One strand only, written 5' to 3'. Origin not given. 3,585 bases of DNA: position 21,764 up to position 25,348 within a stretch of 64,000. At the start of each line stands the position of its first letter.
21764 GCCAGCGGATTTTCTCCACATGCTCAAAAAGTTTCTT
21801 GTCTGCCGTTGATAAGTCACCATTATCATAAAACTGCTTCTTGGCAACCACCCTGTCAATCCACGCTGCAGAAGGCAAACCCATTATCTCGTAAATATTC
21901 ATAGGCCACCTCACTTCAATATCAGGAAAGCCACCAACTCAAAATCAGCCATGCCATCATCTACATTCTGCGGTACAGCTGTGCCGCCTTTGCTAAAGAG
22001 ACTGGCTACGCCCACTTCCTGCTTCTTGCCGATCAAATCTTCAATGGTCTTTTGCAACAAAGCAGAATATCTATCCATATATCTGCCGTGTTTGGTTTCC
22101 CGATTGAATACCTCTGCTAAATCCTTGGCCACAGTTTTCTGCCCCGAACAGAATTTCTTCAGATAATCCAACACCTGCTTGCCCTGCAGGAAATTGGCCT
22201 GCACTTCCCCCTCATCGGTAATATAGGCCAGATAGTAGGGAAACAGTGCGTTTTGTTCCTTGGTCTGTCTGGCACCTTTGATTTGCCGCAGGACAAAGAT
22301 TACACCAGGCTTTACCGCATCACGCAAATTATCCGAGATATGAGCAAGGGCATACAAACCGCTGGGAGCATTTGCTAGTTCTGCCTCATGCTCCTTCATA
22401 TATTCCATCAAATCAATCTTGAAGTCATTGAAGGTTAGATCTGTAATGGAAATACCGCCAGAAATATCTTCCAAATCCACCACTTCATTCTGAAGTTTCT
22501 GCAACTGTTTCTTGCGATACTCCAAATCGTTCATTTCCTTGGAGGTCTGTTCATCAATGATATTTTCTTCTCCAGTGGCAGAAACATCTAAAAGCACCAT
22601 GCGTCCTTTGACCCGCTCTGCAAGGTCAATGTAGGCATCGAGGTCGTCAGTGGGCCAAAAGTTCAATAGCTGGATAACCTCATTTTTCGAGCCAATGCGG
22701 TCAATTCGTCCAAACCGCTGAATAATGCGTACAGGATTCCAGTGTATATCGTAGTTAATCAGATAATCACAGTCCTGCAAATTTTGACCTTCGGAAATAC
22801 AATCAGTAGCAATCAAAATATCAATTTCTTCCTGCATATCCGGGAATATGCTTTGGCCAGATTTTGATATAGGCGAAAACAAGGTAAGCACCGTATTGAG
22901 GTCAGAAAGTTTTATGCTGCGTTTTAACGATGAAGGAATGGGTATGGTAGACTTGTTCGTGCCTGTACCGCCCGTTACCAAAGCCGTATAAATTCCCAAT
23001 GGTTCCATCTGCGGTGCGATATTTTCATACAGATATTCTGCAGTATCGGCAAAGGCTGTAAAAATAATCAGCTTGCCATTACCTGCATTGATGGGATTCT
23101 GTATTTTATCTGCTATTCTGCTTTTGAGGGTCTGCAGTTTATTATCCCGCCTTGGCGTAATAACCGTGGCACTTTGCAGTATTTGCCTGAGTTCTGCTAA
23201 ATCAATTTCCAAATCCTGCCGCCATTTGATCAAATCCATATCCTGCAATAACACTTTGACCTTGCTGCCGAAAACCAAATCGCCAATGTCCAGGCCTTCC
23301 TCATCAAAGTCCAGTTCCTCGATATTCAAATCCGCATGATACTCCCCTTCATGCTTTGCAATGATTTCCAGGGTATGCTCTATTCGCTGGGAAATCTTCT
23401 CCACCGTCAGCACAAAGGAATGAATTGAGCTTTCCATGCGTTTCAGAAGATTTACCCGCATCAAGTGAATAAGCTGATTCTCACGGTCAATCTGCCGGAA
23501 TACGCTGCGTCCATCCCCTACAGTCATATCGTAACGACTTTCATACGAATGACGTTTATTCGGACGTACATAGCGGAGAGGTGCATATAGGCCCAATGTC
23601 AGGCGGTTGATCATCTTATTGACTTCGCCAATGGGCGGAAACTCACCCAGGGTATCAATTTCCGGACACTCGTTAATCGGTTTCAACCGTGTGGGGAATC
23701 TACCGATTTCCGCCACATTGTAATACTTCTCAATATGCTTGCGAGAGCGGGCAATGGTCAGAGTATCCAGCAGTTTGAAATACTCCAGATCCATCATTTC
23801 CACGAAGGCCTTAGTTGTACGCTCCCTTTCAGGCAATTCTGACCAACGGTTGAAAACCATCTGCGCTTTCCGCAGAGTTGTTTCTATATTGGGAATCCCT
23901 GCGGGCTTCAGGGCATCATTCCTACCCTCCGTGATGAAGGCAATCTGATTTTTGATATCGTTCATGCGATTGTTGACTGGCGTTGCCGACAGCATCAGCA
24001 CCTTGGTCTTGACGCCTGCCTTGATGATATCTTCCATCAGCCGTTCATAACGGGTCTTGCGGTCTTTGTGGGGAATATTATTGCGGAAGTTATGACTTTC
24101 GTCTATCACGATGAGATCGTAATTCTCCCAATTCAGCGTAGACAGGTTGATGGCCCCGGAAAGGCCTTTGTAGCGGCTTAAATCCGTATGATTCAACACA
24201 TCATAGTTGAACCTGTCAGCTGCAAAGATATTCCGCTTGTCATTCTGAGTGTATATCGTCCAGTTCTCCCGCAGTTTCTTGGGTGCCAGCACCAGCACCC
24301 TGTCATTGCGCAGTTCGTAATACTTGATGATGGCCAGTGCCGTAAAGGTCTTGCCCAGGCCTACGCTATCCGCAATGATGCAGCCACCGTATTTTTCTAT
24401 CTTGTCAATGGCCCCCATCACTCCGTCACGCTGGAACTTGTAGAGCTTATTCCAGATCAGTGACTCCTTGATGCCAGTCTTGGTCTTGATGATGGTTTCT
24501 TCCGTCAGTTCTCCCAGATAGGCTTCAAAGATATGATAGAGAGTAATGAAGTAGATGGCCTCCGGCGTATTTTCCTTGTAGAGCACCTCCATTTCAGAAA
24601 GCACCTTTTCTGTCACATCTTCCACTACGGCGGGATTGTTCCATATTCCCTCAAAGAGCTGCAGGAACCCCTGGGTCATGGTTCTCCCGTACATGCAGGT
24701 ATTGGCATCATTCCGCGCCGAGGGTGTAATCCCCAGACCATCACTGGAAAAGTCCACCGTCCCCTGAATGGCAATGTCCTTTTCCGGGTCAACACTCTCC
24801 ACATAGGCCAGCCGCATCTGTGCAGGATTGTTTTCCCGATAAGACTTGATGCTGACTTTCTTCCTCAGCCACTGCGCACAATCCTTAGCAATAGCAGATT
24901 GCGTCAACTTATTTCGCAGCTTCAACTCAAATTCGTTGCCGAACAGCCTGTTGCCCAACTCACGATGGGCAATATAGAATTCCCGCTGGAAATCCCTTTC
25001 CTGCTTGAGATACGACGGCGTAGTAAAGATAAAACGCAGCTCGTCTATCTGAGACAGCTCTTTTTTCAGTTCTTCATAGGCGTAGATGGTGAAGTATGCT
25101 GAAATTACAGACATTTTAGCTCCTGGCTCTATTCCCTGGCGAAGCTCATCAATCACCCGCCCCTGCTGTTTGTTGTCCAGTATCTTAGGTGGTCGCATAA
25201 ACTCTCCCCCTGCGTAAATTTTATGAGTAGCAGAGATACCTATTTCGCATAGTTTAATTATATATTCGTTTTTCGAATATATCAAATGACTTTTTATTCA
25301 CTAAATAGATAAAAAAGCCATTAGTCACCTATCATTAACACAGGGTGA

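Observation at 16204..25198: Type III R-M core (Mod+Res) joined to an SNF2 helicase and a DUF4391-like protein in one four-gene operon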

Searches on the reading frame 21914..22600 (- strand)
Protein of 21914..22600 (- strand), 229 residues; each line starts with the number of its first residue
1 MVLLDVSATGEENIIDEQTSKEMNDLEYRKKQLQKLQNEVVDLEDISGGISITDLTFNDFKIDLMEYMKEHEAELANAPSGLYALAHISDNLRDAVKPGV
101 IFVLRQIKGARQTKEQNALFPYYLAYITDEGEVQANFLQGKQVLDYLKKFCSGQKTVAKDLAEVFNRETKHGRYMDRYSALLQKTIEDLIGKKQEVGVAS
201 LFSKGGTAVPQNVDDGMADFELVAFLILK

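Call 33: search_protein_families(library=pfam, proteins=[window:21914-22600:-], max_evalue=10)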
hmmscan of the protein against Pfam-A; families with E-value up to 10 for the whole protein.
window:21914-22600:- (229 aa): 1 family
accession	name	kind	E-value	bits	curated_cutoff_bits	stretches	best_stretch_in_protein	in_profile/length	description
PF25030.1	M-HEAT_ATR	-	0.13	12.1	27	1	142-193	111-163/230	Serine/threonine-protein kinase ATR, M-HEAT region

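Call 106: search_solved_structures(query=A5, max_evalue=10)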
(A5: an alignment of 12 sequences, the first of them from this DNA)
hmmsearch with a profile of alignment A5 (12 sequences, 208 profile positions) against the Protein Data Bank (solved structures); distinct sequences matched with E-value up to 10: 6.
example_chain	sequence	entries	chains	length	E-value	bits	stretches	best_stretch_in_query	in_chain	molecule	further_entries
2cge_A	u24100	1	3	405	0.28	14.1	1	90-164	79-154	ATP-DEPENDENT MOLECULAR CHAPERONE HSP82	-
2fcw_A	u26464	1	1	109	0.67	12.9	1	16-49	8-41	Alpha-2-macroglobulin receptor-associated protein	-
6t8f_A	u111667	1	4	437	0.7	12.8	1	147-206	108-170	Xylose isomerase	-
5nh4_A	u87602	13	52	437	0.72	12.8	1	147-206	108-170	Xylose isomerase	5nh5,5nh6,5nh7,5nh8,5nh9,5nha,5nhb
5yn3_A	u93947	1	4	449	0.74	12.7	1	147-206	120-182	Xylose isomerase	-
2ftu_A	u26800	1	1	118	0.8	12.6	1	16-49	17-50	Alpha-2-macroglobulin receptor-associated protein, domain 3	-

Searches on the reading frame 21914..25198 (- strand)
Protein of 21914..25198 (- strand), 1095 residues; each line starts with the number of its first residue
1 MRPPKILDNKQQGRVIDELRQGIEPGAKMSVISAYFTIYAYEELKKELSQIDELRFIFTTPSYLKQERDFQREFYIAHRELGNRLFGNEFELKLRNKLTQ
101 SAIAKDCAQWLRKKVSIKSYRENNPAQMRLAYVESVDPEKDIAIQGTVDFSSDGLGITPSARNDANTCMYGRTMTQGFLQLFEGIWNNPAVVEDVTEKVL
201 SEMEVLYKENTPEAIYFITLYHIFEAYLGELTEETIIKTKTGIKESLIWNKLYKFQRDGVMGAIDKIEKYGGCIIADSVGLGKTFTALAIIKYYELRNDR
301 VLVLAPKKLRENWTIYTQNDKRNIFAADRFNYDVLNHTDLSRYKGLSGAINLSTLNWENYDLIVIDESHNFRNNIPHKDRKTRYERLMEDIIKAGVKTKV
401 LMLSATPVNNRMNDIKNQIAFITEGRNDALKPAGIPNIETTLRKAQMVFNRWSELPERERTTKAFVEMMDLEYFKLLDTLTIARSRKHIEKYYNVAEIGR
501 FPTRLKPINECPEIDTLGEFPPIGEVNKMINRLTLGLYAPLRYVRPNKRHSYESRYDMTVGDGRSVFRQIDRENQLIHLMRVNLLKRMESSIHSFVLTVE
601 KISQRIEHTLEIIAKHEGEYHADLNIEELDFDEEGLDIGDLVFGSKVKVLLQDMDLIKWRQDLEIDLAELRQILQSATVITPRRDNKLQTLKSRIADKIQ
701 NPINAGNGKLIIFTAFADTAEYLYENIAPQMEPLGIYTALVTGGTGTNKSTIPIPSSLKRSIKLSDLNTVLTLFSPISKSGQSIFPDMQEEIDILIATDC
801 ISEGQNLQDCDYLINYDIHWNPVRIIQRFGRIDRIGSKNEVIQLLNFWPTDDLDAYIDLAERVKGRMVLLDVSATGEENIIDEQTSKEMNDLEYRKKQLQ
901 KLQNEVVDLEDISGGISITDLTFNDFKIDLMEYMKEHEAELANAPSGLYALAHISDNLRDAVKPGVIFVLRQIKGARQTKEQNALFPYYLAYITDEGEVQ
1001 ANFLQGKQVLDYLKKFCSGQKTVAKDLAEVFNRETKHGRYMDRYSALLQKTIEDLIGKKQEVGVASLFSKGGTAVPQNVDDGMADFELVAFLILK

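Call 5: search_protein_families(library=pfam, proteins=[window:21914-25198:-], max_evalue=0.01)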
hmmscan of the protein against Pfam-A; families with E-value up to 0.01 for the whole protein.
window:21914-25198:- (1095 aa): 7 families
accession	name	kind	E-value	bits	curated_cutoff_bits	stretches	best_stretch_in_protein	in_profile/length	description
PF00271.37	Helicase_C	-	1.6e-13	51.3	23.5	1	787-836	60-110/110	Helicase conserved C-terminal domain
PF04851.21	ResIII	-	5e-11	43.2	22.5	1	263-408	15-163/164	Type III restriction enzyme, res subunit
PF00176.29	SNF2-rel_dom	-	1.9e-09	37.5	24.9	1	260-314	6-67/290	SNF2-related domain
PF00270.35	DEAD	-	4.1e-07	30.3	26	1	263-408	7-161/167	DEAD/DEAH box helicase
PF20720.3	nSTAND3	-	3.4e-05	24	27.2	1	260-343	7-88/155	Novel STAND NTPase 3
PF13872.12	AAA_34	-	0.0032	16.9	27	0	359-410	174-227/306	P-loop containing NTP hydrolase pore-1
PF12846.13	AAA_10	-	0.0078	15.7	27.5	1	271-336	22-81/362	AAA-like domain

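Call 6: search_protein_families(library=padloc, proteins=[window:21914-25198:-], max_evalue=0.01)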
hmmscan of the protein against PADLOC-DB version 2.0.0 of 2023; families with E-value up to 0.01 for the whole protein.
window:21914-25198:- (1095 aa): 48 families (the best 25 are shown)
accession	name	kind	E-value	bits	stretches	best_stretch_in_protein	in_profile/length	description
PDLC01075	C3a139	-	1.6e-143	478.2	1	34-1091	30-944/948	HKD+Snf2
PDLC02619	DrmD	-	3.9e-35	119.2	2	583-846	300-546/872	DrmD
PDLC02621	DrmD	-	7.9e-33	111.7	3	789-853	576-641/1040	DrmD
PDLC02623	DrmD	-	3.4e-32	109.2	2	790-883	578-669/1040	DrmD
PDLC00659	HmaA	-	1.4e-28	97.3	3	789-847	564-621/1176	SNF2 helicase / DEAD-box helicase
PDLC02500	BrxHI|BrxHII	-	6.8e-28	95.7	2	787-855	525-592/933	BrxHI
PDLC02193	PLD_Helicase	-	3.1e-27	93.1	2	789-898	751-865/905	-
PDLC03830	ZacC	-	7.6e-24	82.4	2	352-415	236-296/1019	-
PDLC02843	DpdE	-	1.2e-23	81.1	2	265-411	173-301/1091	DpdE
PDLC04556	PDC-M27C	-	1.2e-22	78.1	3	354-428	188-261/892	-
PDLC02572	DrmA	-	2.5e-18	63.5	2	790-841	575-627/1043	DrmA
PDLC02840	DpdE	-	1.4e-17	61.3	2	274-410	180-305/1091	DpdE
PDLC02620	DrmD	-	3.3e-17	59.8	1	788-843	530-585/1060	DrmD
PDLC02504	BrxHI|BrxHII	-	5.5e-17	59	2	794-851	539-596/971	BrxHII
PDLC02632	DrmD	-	1.4e-15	54.8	2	790-844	578-633/662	DrmD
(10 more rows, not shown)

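Call 7: search_protein_families(library=ncbifam, proteins=[window:21914-25198:-], max_evalue=0.01)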
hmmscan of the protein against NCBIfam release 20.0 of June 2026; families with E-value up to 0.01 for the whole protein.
window:21914-25198:- (1095 aa): 20 families
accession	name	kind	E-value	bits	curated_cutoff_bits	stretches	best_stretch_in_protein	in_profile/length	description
NF038317.1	DISARM_DrmD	equivalog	4.9e-42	144.3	610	3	789-892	561-668/1021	DISARM system SNF2-like helicase DrmD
NF042964.1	phospholipD_antiphage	equivalog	1.9e-35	122.5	1100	3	789-891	743-848/895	phospholipase D-like domain-containing anti-phage protein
NF038318.1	DISARM_DrmD_b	equivalog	2.5e-34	118.5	950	2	585-846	299-543/868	DISARM system SNF2-like helicase DrmD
NF041062.1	DpdE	equivalog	4.5e-28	97.7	500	2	265-412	168-302/1048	protein DpdE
NF003426.0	PRK04914.1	equivalog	2.3e-16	59.2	576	2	784-841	540-597/959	RNA polymerase-associated protein RapA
NF053675.1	pilus_reg_Snf2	equivalog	6.1e-11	41.1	1100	1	243-317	576-650/1029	pilus expression-regulating Snf2 family helicase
NF010337.0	PRK13766.1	equivalog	6.2e-09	34.5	610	1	789-901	422-531/781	Hef nuclease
NF041790.1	anti-phage_ZorD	equivalog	6.5e-08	31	1500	1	268-314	602-651/1035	type I Zorya anti-phage system protein ZorD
NF053631.1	RNA_helic_CshA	equivalog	1.7e-07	30.5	646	1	789-906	285-399/434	degradosome RNA helicase CshA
NF058637.1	helic_SCO1167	equivalog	1.9e-06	26.3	1200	1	252-425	470-640/932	SCO1167/SCO6262 family helicase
NF008394.0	PRK11192.1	equivalog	8.9e-06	24.8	507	1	789-846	295-352/441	ATP-dependent RNA helicase SrmB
NF053632.1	heli_RadD_YejH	equivalog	3.3e-05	22.4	720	1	252-408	3-152/573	DNA repair helicase RadD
NF053711.1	RNA_heli_RhlE1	exception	0.00015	20.7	750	1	789-858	292-361/434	RNA helicase RhlE1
NF008744.0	PRK11776.1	equivalog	0.00045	18.9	524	1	792-846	293-347/460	ATP-dependent RNA helicase DbpA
TIGR02621.3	cas3_GSU0051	exception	0.0011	17.8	400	1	787-904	328-441/854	type I-G CRISPR-associated helicase/endonuclease Cas3g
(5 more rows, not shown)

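Call 32: search_solved_structures(query=window:21914-25198:-, max_evalue=0.01)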
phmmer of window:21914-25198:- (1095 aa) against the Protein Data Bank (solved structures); distinct sequences matched with E-value up to 0.01: 69 (the best 60 are shown).
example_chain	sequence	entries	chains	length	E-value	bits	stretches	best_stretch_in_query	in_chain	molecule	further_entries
6vz4_K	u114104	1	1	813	4.1e-09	38.2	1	794-857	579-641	Nuclear protein STH1/NPS1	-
6vzg_K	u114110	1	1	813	4.1e-09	38.2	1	794-857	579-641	Nuclear protein STH1/NPS1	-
8so8_A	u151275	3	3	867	6.4e-09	37.5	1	790-841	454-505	RNA polymerase-associated protein RapA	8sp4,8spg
6bog_A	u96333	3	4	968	8.6e-09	37.1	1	790-841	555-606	RNA polymerase-associated protein RapA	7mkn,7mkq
7m8e_F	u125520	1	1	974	8.8e-09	37.1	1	790-841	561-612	RNA polymerase-associated protein RapA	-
4s20_K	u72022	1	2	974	8.8e-09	37.1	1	790-841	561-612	RNA polymerase-associated protein RapA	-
6k15_J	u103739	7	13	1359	1.2e-08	36.6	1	794-857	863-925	Nuclear protein STH1/NPS1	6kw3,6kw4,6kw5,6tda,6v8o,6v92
6iy2_O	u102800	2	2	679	2.2e-08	35.8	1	790-914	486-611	Transcription regulatory protein SNF2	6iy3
5x0x_O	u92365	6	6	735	2.6e-08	35.5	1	790-914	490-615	Transcription regulatory protein SNF2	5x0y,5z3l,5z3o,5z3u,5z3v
7egm_A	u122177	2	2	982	4.5e-08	34.7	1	790-914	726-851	Transcription regulatory protein SNF2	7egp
8t0l_F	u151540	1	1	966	5.8e-08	34.3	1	790-841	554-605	RNA polymerase-associated protein RapA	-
6uxv_A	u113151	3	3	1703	1.8e-07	32.7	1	790-913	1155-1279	Transcription regulatory protein SNF2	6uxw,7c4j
1z63_A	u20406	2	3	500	2.5e-07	32.2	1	270-425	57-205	Helicase of the snf2/rad54 family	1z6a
6ne3_W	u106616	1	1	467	6.7e-07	30.8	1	248-422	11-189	SWI/SNF-related matrix-associated actin-dependent regulator of chromatin subfamily A membe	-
1hv8_A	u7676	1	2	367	1.4e-06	29.8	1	788-863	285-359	PUTATIVE ATP-DEPENDENT RNA HELICASE MJ0669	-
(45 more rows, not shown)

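Call 83: search_dna_similar(query=window:21914-25198:-, collection=plasmids, mode=protein, max_evalue=1e-40, max_rows=60, rows=spread)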
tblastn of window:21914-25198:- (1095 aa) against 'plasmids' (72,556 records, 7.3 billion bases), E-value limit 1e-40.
Records with a match: 125; places in all: 130; records where one place covers at least 80% of the query: 111.
Best place of each record, by identity: <60% 125.
By first word of the organism name: Listeria 20; Enterococcus 18; Bacillus 15; Escherichia 14; Acinetobacter 11; Lactococcus 5; Vibrio 3; Aeromonas 2; Latilactobacillus 2; Citrobacter 2; and 32 more.
By predicted mobility (MOB-suite, as given by PLSDB): non-mobilizable 54; mobilizable 45; conjugative 26.
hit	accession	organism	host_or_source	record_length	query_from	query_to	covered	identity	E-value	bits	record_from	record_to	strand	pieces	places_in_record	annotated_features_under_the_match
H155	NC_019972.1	Methanomethylovorans hollandica DSM 15978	-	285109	6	1094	99%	55.2%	0e+0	1139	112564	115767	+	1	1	helicase-related protein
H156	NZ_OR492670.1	Acinetobacter gerneri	-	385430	6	1094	99%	52.8%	0e+0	1110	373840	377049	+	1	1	helicase-related protein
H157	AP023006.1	Bacillus cereus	-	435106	5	1095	100%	51.3%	0e+0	1102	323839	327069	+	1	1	helicase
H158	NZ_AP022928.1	Bacillus cereus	-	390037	5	1095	100%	51.3%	0e+0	1102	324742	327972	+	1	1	helicase-related protein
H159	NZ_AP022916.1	Bacillus cereus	-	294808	5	1095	100%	51.3%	0e+0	1102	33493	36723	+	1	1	helicase-related protein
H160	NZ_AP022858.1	Bacillus cereus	-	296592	5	1095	100%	51.3%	0e+0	1102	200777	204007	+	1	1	helicase-related protein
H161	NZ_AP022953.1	Bacillus cereus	-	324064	5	1095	100%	51.3%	0e+0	1102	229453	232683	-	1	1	helicase-related protein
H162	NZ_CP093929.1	Bacillus cereus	Bubalus bubalis,cell culture,buffalo ...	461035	5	1095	100%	51.3%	0e+0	1102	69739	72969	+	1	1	helicase-related protein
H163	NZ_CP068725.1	Bacillus cereus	single cell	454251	5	1095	100%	51.3%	0e+0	1102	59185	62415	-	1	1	helicase-related protein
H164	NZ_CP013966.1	Aeromonas hydrophila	fish,cell culture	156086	14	1094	99%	50.8%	0e+0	1071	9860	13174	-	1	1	helicase-related protein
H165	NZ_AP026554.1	Vibrio vulnificus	shrimp,shrimp food,homogenised shrimp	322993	14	1094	99%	50.6%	0e+0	1066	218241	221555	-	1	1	helicase-related protein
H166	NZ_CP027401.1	Enterococcus faecium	Homo sapiens,blood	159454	5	1095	100%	50.0%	0e+0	1045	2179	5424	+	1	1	helicase-related protein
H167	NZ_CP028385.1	Providencia heimbachae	porcine,cell culture,feces from ...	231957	14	1094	99%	50.4%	0e+0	1060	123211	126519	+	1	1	helicase-related protein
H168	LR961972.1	Enterococcus faecalis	-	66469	5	1095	100%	49.9%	0e+0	1044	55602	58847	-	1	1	record has no annotation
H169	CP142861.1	Enterococcus faecium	Microbe,Sikhye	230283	5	1095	100%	49.8%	0e+0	1046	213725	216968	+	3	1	none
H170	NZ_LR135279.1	Enterococcus faecium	-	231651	5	1095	100%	49.8%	0e+0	1041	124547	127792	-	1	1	helicase-related protein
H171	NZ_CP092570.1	Enterococcus faecium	Homo sapiens,urine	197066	5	1095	100%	49.8%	0e+0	1041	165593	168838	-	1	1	helicase-related protein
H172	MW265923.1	Latilactobacillus sakei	-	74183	5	1095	100%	49.7%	0e+0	1051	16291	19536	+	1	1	rapA: RNA polymerase-associated protein RapA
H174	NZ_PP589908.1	Lactococcus sp.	Bacterial culture,Dairy environment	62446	5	1095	100%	49.4%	0e+0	1014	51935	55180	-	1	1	helicase-related protein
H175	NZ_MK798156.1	Enterococcus hirae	-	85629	6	1095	100%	49.1%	0e+0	1014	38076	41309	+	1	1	helicase-related protein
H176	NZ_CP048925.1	Lactiplantibacillus plantarum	Plant,cell culture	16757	1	1095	100%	47.3%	0e+0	941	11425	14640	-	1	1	helicase-related protein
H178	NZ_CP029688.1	Escherichia coli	single strain,air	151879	5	1095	100%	47.1%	0e+0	998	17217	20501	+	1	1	SNF2-related protein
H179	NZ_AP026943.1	Citrobacter freundii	Mastacembelus,gut contents of ...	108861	5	1095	100%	47.1%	0e+0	997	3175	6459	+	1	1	SNF2-related protein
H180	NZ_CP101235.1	Escherichia coli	Homo sapiens,cell culture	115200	5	1095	100%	47.1%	0e+0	995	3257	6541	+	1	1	SNF2-related protein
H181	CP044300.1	Escherichia coli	Pork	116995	5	1095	100%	47.1%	0e+0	995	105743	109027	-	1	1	ATP-dependent helicase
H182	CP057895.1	Escherichia coli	culture,Pooled cattle faecal samples ...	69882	5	1095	100%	47.1%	0e+0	995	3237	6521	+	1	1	DEAD/DEAH box helicase family protein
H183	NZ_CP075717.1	Escherichia coli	Sus scrofa,water sample,wastewater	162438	5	1095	100%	47.0%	0e+0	991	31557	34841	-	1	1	SNF2-related protein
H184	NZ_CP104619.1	Escherichia coli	cell culture,chicken feces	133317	5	1095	100%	47.0%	0e+0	991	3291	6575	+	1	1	SNF2-related protein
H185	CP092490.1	Endozoicomonas sp. Mp262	Meretrix meretrix,whole organism,sea ...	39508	17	1095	99%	47.4%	0e+0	980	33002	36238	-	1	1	record has no annotation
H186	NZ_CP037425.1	Acinetobacter johnsonii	cell culture,water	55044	18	1095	98%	47.2%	0e+0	964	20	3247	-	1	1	helicase-related protein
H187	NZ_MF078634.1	Acinetobacter pittii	Drainage fluid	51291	18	1095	98%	47.2%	0e+0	964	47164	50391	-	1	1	helicase-related protein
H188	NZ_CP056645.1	Citrobacter freundii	culture,Freshwater sample from ...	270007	17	1095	99%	47.1%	0e+0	968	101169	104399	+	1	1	helicase-related protein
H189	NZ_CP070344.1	Variovorax sp. PDNC026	cell culture,Plastic debris in ...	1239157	17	1095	99%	47.1%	0e+0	957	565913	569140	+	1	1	none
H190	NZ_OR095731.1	Acinetobacter pittii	-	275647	18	1095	98%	46.9%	0e+0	962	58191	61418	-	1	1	helicase-related protein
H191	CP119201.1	Acinetobacter johnsonii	Homo sapiens,blood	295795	44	1095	96%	47.9%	0e+0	951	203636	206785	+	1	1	none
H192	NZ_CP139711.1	Sulfitobacter sp. OXR-159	Bacterial Culture,hydrothermal vent ...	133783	17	1095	99%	46.5%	0e+0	952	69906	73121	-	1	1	helicase-related protein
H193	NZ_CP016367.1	Phaeobacter porticola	cell culture,barnacle at wood pile-on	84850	17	1095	99%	46.4%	0e+0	952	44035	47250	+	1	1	helicase-related protein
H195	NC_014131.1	Leuconostoc kimchii IMSNU 11154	-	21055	14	1095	99%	44.6%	0e+0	843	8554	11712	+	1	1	helicase-related protein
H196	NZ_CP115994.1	Enterococcus faecalis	faeces,pure culture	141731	14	1095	99%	44.1%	0e+0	838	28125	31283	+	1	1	helicase-related protein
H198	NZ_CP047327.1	Enterococcus faecium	animal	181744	14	1095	99%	44.0%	0e+0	850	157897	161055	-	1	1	helicase-related protein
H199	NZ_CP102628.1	Listeria innocua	cow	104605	14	1095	99%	44.0%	0e+0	839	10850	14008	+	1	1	helicase-related protein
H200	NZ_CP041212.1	Listeria monocytogenes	-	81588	14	1095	99%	43.6%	0e+0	837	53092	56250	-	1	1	helicase-related protein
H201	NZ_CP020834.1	Listeria monocytogenes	food,wiener sausage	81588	14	1095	99%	43.6%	0e+0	837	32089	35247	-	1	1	helicase-related protein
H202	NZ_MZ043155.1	Listeria monocytogenes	-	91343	14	1095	99%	43.6%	0e+0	837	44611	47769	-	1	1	helicase-related protein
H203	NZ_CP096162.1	Listeria monocytogenes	Homo sapiens,blood,human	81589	14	1095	99%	43.6%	0e+0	837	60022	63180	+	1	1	helicase-related protein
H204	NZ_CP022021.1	Listeria monocytogenes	environmental,environmental swab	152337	14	1095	99%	43.5%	0e+0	835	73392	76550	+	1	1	helicase-related protein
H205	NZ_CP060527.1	Listeria monocytogenes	-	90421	14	1095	99%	43.5%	0e+0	835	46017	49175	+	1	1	helicase-related protein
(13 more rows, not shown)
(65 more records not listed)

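Call 107: search_protein_families(library=phrogs, proteins=[window:21914-25198:-], max_evalue=0.01)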
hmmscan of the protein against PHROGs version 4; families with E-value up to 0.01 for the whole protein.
window:21914-25198:- (1095 aa): 9 families
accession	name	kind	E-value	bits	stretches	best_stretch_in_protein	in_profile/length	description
phrog_26785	-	unknown function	0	1065.8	1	5-1094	4-1084/1087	-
phrog_62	-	DNA, RNA and nucleotide metabolism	4.9e-32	111.5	2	251-426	696-868/1881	DNA helicase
phrog_23807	-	unknown function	3.4e-27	95.6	2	790-853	586-650/1053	-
phrog_16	-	DNA, RNA and nucleotide metabolism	2.3e-25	90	2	235-494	257-510/986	DNA helicase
phrog_29996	-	unknown function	1.4e-14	54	1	250-422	722-890/1189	-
phrog_1685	-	unknown function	5.2e-11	41.5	2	790-869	1466-1547/2278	-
phrog_11801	-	other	2.2e-06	26.1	0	264-313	875-926/2269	DNA methyltransferase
phrog_21391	-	DNA, RNA and nucleotide metabolism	0.00091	17.4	0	707-834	1359-1453/2021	DNA helicase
phrog_2488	-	DNA, RNA and nucleotide metabolism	0.0043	16.9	0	241-308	8-81/579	DNA helicase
